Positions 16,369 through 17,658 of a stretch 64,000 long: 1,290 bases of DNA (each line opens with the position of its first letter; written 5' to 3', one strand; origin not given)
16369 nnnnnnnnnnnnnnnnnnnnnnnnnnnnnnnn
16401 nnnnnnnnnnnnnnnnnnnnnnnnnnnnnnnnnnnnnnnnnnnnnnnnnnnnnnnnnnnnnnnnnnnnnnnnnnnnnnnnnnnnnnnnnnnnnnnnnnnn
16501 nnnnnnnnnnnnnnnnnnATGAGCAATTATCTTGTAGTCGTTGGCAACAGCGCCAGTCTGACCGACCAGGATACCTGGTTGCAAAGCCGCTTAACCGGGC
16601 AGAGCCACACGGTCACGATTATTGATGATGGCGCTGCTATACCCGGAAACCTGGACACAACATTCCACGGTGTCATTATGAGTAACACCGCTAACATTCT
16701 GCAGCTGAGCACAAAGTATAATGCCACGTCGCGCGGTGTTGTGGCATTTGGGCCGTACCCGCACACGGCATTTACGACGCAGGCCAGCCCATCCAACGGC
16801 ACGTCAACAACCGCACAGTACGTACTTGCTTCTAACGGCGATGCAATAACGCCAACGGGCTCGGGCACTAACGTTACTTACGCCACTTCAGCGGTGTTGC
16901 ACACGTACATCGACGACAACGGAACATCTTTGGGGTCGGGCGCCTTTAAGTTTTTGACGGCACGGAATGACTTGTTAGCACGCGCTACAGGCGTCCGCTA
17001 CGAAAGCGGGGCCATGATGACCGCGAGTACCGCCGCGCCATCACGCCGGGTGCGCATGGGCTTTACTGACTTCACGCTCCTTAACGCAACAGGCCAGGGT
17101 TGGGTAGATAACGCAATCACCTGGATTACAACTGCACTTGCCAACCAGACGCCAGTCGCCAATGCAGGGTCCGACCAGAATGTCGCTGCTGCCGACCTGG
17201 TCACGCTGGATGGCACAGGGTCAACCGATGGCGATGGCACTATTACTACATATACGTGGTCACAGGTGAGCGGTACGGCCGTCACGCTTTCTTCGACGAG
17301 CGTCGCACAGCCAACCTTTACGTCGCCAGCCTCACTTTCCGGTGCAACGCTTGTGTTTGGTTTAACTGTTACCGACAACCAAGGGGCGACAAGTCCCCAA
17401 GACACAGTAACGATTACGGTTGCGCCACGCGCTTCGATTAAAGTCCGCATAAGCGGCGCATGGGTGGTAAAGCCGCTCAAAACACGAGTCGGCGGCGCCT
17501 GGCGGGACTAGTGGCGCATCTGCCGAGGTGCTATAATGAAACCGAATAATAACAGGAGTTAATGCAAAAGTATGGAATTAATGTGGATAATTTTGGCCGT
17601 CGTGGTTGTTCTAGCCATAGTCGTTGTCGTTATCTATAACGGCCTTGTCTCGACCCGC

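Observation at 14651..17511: tRNA-Leu-adjacent three-gene operon resembling a phage tail-fibre / polysaccharide depolymerase module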

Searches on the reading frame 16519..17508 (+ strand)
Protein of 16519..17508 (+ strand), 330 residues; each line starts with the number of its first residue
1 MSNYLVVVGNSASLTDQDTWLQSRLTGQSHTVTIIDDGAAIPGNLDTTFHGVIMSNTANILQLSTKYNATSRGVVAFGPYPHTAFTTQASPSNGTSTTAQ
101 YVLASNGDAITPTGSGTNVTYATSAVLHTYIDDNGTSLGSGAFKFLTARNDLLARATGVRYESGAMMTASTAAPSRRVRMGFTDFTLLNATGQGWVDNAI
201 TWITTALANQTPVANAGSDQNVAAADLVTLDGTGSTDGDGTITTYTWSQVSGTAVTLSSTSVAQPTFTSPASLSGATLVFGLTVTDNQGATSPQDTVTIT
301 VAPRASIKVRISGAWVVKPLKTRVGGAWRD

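Call 5: search_protein_families(library=pfam, proteins=[window:16519-17508:+], max_evalue=1)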
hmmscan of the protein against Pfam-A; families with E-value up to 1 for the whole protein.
window:16519-17508:+ (330 aa): 6 families
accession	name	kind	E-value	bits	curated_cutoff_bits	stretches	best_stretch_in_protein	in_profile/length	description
PF22352.2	K319L-like_PKD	-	2.5e-19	69.5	27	1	216-301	1-84/84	K319L-like, PKD domain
PF18911.6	PKD_4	-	1e-08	35.6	27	1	209-301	1-85/85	PKD domain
PF21027.3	Sde0182_C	-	0.12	13.4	27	1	228-288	2-69/83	Cellulose-binding protein Sde0182, C-terminal domain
PF00801.26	PKD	-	0.48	10.9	23.5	1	218-270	7-56/80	PKD domain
PF02924.19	HDPD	-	0.49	11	29.1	1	156-292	28-107/116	Bacteriophage lambda head decoration protein D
PF06712.16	DUF1199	-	0.79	10.2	25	1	162-182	25-45/52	Protein of unknown function (DUF1199)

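Call 6: search_protein_families(library=phrogs, proteins=[window:16519-17508:+], max_evalue=1)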
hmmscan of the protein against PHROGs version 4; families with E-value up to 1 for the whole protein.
window:16519-17508:+ (330 aa): 0 families

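Call 8: search_solved_structures(query=window:16519-17508:+, max_evalue=1)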
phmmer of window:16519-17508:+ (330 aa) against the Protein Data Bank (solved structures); distinct sequences matched with E-value up to 1: 11.
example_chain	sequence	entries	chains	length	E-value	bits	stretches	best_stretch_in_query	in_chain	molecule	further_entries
6nz0_Z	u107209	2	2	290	2.4e-10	43.6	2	209-303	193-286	Dyslexia-associated protein KIAA0319-like protein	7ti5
1wmb_A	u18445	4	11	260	0.00093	21.9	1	173-271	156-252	D(-)-3-hydroxybutyrate dehydrogenase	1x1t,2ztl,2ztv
2yhg_A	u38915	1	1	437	0.0023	20.7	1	219-288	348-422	CELLULOSE-BINDING PROTEIN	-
2ztm_A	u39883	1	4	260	0.0031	20.2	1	173-271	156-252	D(-)-3-hydroxybutyrate dehydrogenase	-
2ztu_A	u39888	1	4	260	0.0042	19.8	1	173-271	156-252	D(-)-3-hydroxybutyrate dehydrogenase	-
9p4n_R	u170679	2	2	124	0.0055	19.4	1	220-301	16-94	Dyslexia-associated protein KIAA0319-like protein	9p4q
7ar7_z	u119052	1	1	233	0.11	15.1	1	96-225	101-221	Gamma carbonic anhydrase 1, mitochondrial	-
4aqo_A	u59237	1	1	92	0.12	15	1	208-295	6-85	COLLAGENASE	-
7a23_q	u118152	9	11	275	0.17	14.5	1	97-225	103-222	CA1 | Gamma carbonic anhydrase 1, mitochondrial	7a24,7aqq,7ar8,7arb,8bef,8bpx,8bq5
4qrj_A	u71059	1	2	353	0.52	12.9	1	226-275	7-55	putative 6-phosphogluconolactonase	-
6x89_G2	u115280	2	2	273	0.66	12.6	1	99-222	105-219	gamma carbonic anhydrase 1, mitochondrial-like | NDUCA2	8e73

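Call 10: search_protein_families(library=ncbifam, proteins=[window:16519-17508:+], max_evalue=1)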
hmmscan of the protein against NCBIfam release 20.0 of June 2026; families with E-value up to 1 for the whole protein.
window:16519-17508:+ (330 aa): 3 families
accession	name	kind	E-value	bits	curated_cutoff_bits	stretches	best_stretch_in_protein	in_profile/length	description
NF038112.1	myxo_dep_M36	subfamily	4e-22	77.3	1500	1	185-302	1356-1564/1604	myxosortase-dependent M36 family metallopeptidase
NF038111.1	rhom_dep_M36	equivalog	7.1e-12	43.6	1700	1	204-305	1179-1281/1315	rhombosortase-dependent M36 family metallopeptidase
NF012211.1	tand_rpt_95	domain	8.7e-05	22.4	90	1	235-303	19-86/98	tandem-95 repeat protein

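Call 23: find_homologous_proteins(query=window:16519-17508:+)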
Query window:16519-17508:+ (330 aa): 282 proteins with E <= 0.001 among 7892 candidates; the best 120 are listed.
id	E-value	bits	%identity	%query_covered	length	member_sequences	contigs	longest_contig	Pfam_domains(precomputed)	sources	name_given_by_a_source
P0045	1.8e-204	696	100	100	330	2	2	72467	PF22352.3,PF18911.7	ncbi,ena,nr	ncbi:MAG TPA: PKD domain-containing protein [Candidatus Saccharimonadales bacterium]|nr:PKD domain-c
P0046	6.7e-152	523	76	100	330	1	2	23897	PF22352.3,PF18911.7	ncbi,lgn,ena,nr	ncbi:MAG TPA: PKD domain-containing protein [Candidatus Saccharimonadales bacterium]|nr:PKD domain-c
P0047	6.3e-146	504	73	100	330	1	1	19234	PF22352.3,PF18911.7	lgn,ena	-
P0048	5.6e-135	468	68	100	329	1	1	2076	PF22352.3,PF18911.7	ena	-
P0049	1.2e-134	467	69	100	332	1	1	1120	PF22352.3,PF18911.7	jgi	jgi:hypothetical protein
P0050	5.8e-134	464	68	100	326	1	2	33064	PF22352.3,PF18911.7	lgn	-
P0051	1.4e-132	460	68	99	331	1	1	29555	PF22352.3,PF18911.7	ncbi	-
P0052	2.4e-130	452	67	99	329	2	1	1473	PF22352.3,PF18911.7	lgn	-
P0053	5.9e-128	445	64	100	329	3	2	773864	PF22352.3,PF18911.7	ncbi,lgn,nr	ncbi:MAG TPA: PKD domain-containing protein [Candidatus Saccharimonadales bacterium]|nr:PKD domain-c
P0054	6.8e-127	441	67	100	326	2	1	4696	PF22352.3,PF18911.7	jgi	jgi:hypothetical protein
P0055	6.7e-116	405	60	99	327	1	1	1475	PF22352.3,PF18911.7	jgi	jgi:hypothetical protein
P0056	1.0e-107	378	58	99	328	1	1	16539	PF22352.3,PF18911.7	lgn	-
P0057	5.4e-102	359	60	99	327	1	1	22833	PF22352.3,PF18911.7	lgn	-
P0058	8.2e-97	342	64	83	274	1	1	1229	PF22352.3,PF18911.7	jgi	jgi:hypothetical protein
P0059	4.9e-91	323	55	99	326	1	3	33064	PF22352.3,PF18911.7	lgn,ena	-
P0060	1.1e-89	319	56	99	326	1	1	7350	PF22352.3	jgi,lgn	jgi:hypothetical protein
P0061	7.4e-78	280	46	43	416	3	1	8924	PF21027.4,PF22352.3,PF00801.27,PF07686.24,PF17963.8,PF17803.8,PF02010.22,PF18911.7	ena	-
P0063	9.9e-71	257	48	37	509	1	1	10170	PF21027.4,PF13895.13,PF22352.3,PF17963.8,PF05345.19,PF02010.22,PF18911.7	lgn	-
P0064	9.0e-60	221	43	46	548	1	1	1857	PF21027.4,PF13895.13,PF22352.3,PF17963.8,PF17892.8,PF15915.11,PF07705.18,PF02010.22,PF18911.7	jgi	jgi:hypothetical protein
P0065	2.2e-58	216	51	24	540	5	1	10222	PF21027.4,PF13895.13,PF22352.3,PF17963.8,PF00581.26,PF18911.7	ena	-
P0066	8.8e-58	214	37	39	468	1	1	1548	PF21027.4,PF22352.3,PF00801.27,PF17963.8,PF17803.8,PF05345.19,PF02010.22,PF19081.7,PF18911.7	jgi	jgi:hypothetical protein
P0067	1.0e-57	214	45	39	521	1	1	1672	PF21027.4,PF22352.3,PF00801.27,PF17963.8,PF02010.22,PF18911.7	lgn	-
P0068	2.2e-54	203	48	31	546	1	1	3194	PF21027.4,PF22352.3,PF17963.8,PF02010.22,PF18911.7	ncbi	-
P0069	6.7e-54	201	48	33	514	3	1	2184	PF21027.4,PF22352.3,PF17963.8,PF17803.8,PF07705.18,PF00041.28,PF18911.7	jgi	-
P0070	2.6e-53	200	57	28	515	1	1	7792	PF21027.4,PF22352.3,PF17963.8,PF17803.8,PF07705.18,PF00041.28,PF18911.7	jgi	jgi:hypothetical protein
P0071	2.2e-52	197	49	33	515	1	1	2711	PF21027.4,PF22352.3,PF00801.27,PF17963.8,PF17803.8,PF07705.18,PF02010.22,PF00041.28,PF18911.7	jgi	-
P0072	1.4e-51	194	47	32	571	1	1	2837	PF07495.20,PF15418.13,PF00801.27,PF00386.28,PF16389.12,PF02010.22,PF18911.7,PF21027.4,PF22352.3,PF17963.8,PF18962.8,PF05345.19,PF19077.7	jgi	jgi:hypothetical protein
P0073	5.1e-50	189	49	33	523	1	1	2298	PF21027.4,PF22352.3,PF17963.8,PF17803.8,PF07705.18,PF00041.28,PF18911.7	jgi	-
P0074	6.3e-50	188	54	30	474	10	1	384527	PF21027.4,PF22352.3,PF17963.8,PF17803.8,PF02010.22,PF18911.7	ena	-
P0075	1.2e-49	187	51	28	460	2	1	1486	PF21027.4,PF22352.3,PF00801.27,PF17963.8,PF17803.8,PF07705.18,PF18911.7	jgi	-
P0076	1.6e-49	187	52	30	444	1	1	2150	PF21027.4,PF22352.3,PF00801.27,PF17963.8,PF17803.8,PF02010.22,PF18911.7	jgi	jgi:hypothetical protein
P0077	1.6e-48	184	48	34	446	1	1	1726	PF21027.4,PF22352.3,PF17963.8,PF17803.8,PF02010.22,PF18911.7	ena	-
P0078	2.4e-48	183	60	29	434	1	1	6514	PF21027.4,PF22352.3,PF17963.8,PF02010.22,PF18911.7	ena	-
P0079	3.2e-47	180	58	28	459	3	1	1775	PF21027.4,PF22352.3,PF17963.8,PF17803.8,PF02010.22,PF18911.7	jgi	jgi:hypothetical protein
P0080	4.7e-47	179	54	28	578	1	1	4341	PF21027.4,PF22352.3,PF07705.18,PF02010.22,PF00041.28,PF18911.7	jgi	jgi:CARDB/PKD domain/Fibronectin type III domain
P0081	5.2e-47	179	42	35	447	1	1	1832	PF21027.4,PF22352.3,PF17963.8,PF17803.8,PF07705.18,PF02010.22,PF18911.7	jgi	jgi:hypothetical protein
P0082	9.1e-47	178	47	33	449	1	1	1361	PF21027.4,PF22352.3,PF17963.8,PF17803.8,PF07705.18,PF18911.7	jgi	-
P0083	1.1e-45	174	42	37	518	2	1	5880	PF21027.4,PF22352.3,PF00801.27,PF17963.8,PF17803.8,PF07705.18,PF00041.28,PF18911.7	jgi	jgi:hypothetical protein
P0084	1.3e-45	174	52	30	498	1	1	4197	PF21027.4,PF22352.3,PF17803.8,PF02010.22,PF00041.28,PF18911.7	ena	-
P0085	5.2e-45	172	43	37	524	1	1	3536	PF21027.4,PF22352.3,PF00801.27,PF17963.8,PF24908.1,PF18911.7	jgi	jgi:hypothetical protein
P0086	5.4e-45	172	46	32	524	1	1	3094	PF21027.4,PF22352.3,PF00801.27,PF17963.8,PF24908.1,PF18911.7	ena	-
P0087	1.2e-44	171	43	37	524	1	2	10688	PF21027.4,PF22352.3,PF00801.27,PF17963.8,PF24908.1,PF18911.7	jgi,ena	jgi:hypothetical protein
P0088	2.1e-44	170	41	99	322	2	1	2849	PF22352.3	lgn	-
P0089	6.2e-44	169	43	37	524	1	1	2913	PF21027.4,PF22352.3,PF00801.27,PF17963.8,PF24908.1,PF02010.22,PF18911.7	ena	-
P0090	1.4e-43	168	53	29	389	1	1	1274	PF07495.20,PF21027.4,PF15418.13,PF22352.3,PF00801.27,PF17963.8,PF18962.8,PF16389.12,PF02010.22,PF19077.7,PF18911.7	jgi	jgi:hypothetical protein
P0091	2.3e-43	167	50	28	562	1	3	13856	PF13895.13,PF22352.3,PF17963.8,PF12799.14,PF13855.13,PF18911.7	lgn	-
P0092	3.0e-42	163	39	99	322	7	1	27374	PF22352.3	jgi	jgi:hypothetical protein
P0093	3.7e-42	163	42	32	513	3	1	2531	PF21027.4,PF22352.3,PF02010.22,PF18911.7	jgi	jgi:hypothetical protein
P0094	1.7e-41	161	44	32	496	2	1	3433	PF21027.4,PF22352.3,PF00801.27,PF17963.8,PF18911.7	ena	-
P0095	3.1e-41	160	47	28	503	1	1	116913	PF21027.4,PF22352.3,PF00801.27,PF17963.8,PF02010.22,PF18911.7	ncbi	-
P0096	3.6e-41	160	47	34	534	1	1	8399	PF21027.4,PF22352.3,PF17963.8,PF18911.7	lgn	-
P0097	1.1e-40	158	53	27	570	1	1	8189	PF13895.13,PF22352.3,PF17963.8,PF18911.7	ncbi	-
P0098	2.6e-40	157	48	25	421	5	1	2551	PF21027.4,PF22352.3,PF02010.22,PF00041.28,PF18911.7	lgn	-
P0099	8.6e-40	155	52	31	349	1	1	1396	PF21027.4,PF22352.3,PF17963.8,PF17892.8,PF17803.8,PF05345.19,PF02010.22,PF18911.7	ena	-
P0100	1.4e-39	154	39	99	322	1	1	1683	PF22352.3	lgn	-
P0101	1.5e-39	154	38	99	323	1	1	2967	PF22352.3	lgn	-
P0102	2.0e-39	154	59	27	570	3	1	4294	PF22352.3,PF02010.22,PF18911.7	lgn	-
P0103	2.8e-39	153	53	35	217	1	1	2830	PF21027.4,PF22352.3,PF18911.7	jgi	jgi:hypothetical protein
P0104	4.2e-39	153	50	32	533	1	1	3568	PF21027.4,PF22352.3,PF02010.22,PF18911.7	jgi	jgi:hypothetical protein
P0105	5.8e-39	152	59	28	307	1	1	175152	PF21027.4,PF22352.3,PF17963.8,PF05345.19,PF02010.22,PF18911.7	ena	-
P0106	2.7e-38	150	42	31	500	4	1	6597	PF21027.4,PF22352.3,PF17963.8,PF02010.22,PF18911.7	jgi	-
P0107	3.5e-38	150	47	36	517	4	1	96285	PF21027.4,PF22352.3,PF17963.8,PF18998.7,PF02010.22,PF18911.7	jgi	jgi:hypothetical protein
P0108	4.3e-38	150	49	32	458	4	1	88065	PF21027.4,PF22352.3,PF00801.27,PF18911.7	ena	-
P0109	8.4e-38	149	37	99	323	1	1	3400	PF22352.3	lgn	-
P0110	1.7e-37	148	57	29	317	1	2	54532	PF21027.4,PF22352.3,PF02010.22,PF18911.7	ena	-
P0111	1.4e-36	145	40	36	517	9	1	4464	PF21027.4,PF22352.3,PF00801.27,PF17963.8,PF18962.8,PF17803.8,PF02010.22,PF18911.7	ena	-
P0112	2.5e-36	144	49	33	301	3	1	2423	PF21027.4,PF22352.3,PF17963.8,PF17803.8,PF00041.28,PF18911.7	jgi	-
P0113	4.9e-36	143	42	28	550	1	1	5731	PF21027.4,PF22352.3,PF00801.27,PF17963.8,PF02010.22,PF18911.7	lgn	-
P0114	5.6e-36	143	43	28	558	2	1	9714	PF21027.4,PF22352.3,PF00801.27,PF17963.8,PF17803.8,PF02010.22,PF18911.7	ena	-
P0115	6.0e-36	143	50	38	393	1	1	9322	PF22352.3,PF18911.7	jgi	jgi:hypothetical protein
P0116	6.4e-36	142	45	32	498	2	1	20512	PF21027.4,PF22352.3,PF17963.8,PF02010.22,PF18911.7,PF15536.11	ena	-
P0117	8.1e-36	142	44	29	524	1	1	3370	PF21027.4,PF22352.3,PF00801.27,PF17963.8,PF02010.22,PF18911.7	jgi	jgi:K319L-like, PKD domain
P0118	3.1e-35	140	48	31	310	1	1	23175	PF21027.4,PF22352.3,PF00801.27,PF17963.8,PF02010.22,PF18911.7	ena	-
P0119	7.8e-35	139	53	35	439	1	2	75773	PF21027.4,PF22352.3,PF18911.7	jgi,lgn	jgi:hypothetical protein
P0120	8.2e-35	139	45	25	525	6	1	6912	PF21027.4,PF22352.3,PF00801.27,PF17963.8,PF18911.7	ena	-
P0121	1.7e-34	138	52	35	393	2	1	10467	PF22352.3,PF18911.7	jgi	jgi:K319-like protein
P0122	9.2e-34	135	45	31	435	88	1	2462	PF21027.4,PF22352.3,PF17963.8,PF18911.7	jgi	-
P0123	2.2e-33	134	39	28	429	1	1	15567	PF21027.4,PF22352.3,PF17963.8,PF18911.7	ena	-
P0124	3.1e-33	134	39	28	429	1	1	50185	PF21027.4,PF22352.3,PF17963.8,PF18911.7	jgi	-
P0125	3.1e-33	134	39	28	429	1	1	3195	PF21027.4,PF22352.3,PF17963.8,PF18911.7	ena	-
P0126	4.8e-33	133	50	18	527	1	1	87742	PF21027.4,PF22352.3,PF00801.27,PF17963.8,PF02010.22,PF18911.7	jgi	jgi:K319L-like, PKD domain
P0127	6.0e-33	133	61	28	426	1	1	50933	PF21027.4,PF22352.3,PF17963.8,PF18911.7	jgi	jgi:hypothetical protein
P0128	6.2e-33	133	37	100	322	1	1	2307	PF22352.3,PF18911.7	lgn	-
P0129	8.5e-33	132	62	37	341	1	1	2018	PF22352.3,PF18911.7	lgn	-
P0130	8.6e-33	132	54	28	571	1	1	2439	PF22352.3,PF00932.26,PF13860.13,PF18911.7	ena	-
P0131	1.2e-32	132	53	26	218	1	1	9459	PF22352.3,PF18911.7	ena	-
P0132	2.6e-32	131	39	39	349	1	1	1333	PF21027.4,PF22352.3,PF17963.8,PF18962.8,PF17803.8,PF02010.22,PF18911.7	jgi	-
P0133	3.0e-32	130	40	25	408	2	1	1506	PF07495.20,PF15418.13,PF22352.3,PF00801.27,PF17963.8,PF18962.8,PF16389.12,PF19077.7,PF18911.7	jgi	jgi:hypothetical protein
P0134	3.2e-32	130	44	31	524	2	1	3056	PF21027.4,PF22352.3,PF00801.27,PF17963.8,PF02010.22,PF18911.7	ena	-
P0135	1.0e-31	129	43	35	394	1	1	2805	PF07495.20,PF22352.3,PF00801.27,PF17963.8,PF02010.22,PF18911.7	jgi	jgi:hypothetical protein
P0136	1.1e-31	129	66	37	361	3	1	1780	PF22352.3,PF18911.7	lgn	-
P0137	2.6e-31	127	33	45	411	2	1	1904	PF21027.4,PF22352.3,PF00801.27,PF17963.8,PF02010.22,PF18911.7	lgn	-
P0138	3.6e-31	127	61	37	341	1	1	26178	PF22352.3,PF18911.7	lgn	-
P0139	5.2e-31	126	49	31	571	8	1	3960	PF22352.3,PF00932.26,PF13860.13,PF02010.22,PF18911.7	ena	-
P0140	5.2e-31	126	47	38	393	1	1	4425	PF22352.3,PF18911.7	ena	-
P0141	9.7e-31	125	48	31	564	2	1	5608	PF21027.4,PF22352.3,PF07603.18,PF18911.7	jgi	-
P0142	2.1e-30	124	50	50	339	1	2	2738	PF22352.3,PF18911.7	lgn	-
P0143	2.3e-30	124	52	28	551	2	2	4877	PF22352.3,PF17963.8,PF18911.7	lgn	-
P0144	2.5e-30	124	60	23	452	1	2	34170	PF22352.3,PF18911.7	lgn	-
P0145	4.6e-30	123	47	28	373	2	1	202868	PF22352.3,PF17963.8,PF18911.7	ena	-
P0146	5.5e-30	123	54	31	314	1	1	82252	PF21027.4,PF22352.3,PF02010.22,PF18911.7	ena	-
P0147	1.0e-29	122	61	37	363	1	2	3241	PF22352.3,PF18911.7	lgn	-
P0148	1.0e-29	122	48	51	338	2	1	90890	PF22352.3,PF18911.7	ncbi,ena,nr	ncbi:MAG TPA: PKD domain-containing protein [Candidatus Saccharimonadales bacterium]|nr:PKD domain-c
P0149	1.1e-29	122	53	27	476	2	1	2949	PF21027.4,PF22352.3,PF17963.8,PF18911.7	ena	-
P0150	1.4e-29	122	62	28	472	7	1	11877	PF21027.4,PF22352.3,PF18911.7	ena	-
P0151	1.7e-29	121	55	27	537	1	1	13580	PF21027.4,PF22352.3,PF00801.27,PF17963.8,PF02010.22,PF18911.7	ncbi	-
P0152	3.2e-29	120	63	36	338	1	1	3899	PF22352.3,PF18911.7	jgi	-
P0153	3.6e-29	120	71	28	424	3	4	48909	PF22352.3,PF18911.7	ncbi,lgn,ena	-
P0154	5.3e-29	120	43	32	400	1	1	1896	PF21027.4,PF22352.3,PF00801.27,PF17963.8,PF19410.6,PF17803.8,PF02010.22,PF18911.7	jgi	jgi:hypothetical protein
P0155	5.9e-29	120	43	34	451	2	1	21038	PF21027.4,PF22352.3,PF00801.27,PF17963.8,PF19410.6,PF02010.22,PF18911.7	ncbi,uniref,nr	ncbi:PKD domain-containing protein [Spectribacter hydrogenooxidans]|uniref:PKD domain-containing pro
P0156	6.4e-29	119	49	28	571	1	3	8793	PF22352.3,PF13585.13,PF00932.26,PF13860.13,PF02010.22,PF18911.7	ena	-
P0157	7.4e-29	119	61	37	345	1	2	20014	PF22352.3,PF18911.7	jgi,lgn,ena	-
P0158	7.7e-29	119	49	24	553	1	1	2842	PF21027.4,PF22352.3,PF17963.8,PF17892.8,PF17803.8,PF02010.22,PF18911.7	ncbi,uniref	ncbi:PKD domain-containing protein, partial [Spongiivirga sp. MCCC 1A20706]|uniref:PKD domain-contai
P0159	7.9e-29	119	41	32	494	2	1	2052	PF21027.4,PF22352.3,PF17963.8,PF17803.8,PF02010.22,PF18911.7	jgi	jgi:hypothetical protein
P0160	1.8e-28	118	45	28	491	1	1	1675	PF21027.4,PF22352.3,PF00801.27,PF17963.8,PF02010.22,PF18911.7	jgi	-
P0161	2.0e-28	118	47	32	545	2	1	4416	PF21027.4,PF22352.3,PF00801.27,PF17963.8,PF16407.12,PF18911.7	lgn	-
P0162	4.9e-28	117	51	42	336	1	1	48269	PF22352.3,PF18911.7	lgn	-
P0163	7.7e-28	116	48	31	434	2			PF21027.4,PF22352.3,PF00801.27,PF17963.8,PF19410.6,PF17803.8,PF02010.22,PF18911.7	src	-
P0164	8.3e-28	116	59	35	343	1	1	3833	PF22352.3,PF18911.7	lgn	-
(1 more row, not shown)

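Call 35: predict_structure(alignment_id=A2)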
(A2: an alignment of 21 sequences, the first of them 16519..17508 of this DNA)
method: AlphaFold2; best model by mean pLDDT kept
length: 330 residues; sequences in the alignment: 21
mean_pLDDT: 87.7   pTM: 0.71
mean pLDDT of the five models: 87.7, 86.4, 85.6, 84.7, 83.6
residues with pLDDT >= 90: 186; 70-90: 112; 50-70: 32; < 50: 0
segments of 3 or more residues with pLDDT < 50: none
pLDDT, mean of each block of 10 residues (from residue 1): 94 93 94 95 91 94 90 94 94 77 70 65 71 90 84 84 94 96 84 88 83 94 91 89 96 95 96 81 92 97 80 84 71
secondary structure, 60 per line:
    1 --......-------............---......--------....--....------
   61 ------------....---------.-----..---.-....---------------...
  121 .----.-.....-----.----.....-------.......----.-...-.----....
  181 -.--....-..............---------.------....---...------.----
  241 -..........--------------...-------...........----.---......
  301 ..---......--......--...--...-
elements in order: E3-8 H16-27 E31-36 H45-48 E51-54 E73-76 E99-102 E118-121 E128-132 E143-147 E155-161 E177-180 H190-203 E220-223 E227-229 E242-251 E266-268 E276-286 E295-302 E306-311 E314-319 E322-324 E327-329

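Call 42: find_related_loci(query=A2, collection=viral_contigs, flank=10000)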
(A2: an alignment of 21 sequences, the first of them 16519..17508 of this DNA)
Query A2 (330 aa) in viral_contigs; peptide patterns used: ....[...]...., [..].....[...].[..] (x = any residue, [..] = any of these).
96 stretches matched a pattern; 43 encode a relative of the query (tblastn E <= 1e-3); 43 distinct loci.
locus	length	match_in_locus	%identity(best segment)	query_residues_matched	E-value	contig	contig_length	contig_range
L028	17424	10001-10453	42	167-317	4e-22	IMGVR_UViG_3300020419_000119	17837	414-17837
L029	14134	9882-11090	41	182-317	2e-21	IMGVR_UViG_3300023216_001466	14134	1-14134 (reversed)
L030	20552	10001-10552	55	207-301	5e-21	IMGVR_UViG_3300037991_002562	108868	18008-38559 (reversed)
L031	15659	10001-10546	56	203-302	8e-21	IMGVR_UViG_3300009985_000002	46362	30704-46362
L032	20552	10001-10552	55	207-301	7e-21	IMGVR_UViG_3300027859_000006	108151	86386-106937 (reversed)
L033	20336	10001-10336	48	209-317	1e-20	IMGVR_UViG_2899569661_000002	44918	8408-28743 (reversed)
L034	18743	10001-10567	57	203-301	3e-19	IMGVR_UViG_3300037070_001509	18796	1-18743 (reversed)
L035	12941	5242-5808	57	203-301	3e-19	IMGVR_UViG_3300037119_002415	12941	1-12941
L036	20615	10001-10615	33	117-317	3e-19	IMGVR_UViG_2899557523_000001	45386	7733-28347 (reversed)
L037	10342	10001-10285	46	198-292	4e-19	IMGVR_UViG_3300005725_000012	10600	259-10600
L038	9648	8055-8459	39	185-313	2e-18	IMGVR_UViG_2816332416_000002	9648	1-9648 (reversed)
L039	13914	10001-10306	47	201-302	2e-18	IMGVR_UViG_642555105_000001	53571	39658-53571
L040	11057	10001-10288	49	207-302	2e-18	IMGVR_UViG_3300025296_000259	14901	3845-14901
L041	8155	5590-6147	47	209-302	3e-18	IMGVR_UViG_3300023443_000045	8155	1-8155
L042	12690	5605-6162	47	209-302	3e-18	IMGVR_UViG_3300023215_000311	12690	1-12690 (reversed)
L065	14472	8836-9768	42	205-330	4e-9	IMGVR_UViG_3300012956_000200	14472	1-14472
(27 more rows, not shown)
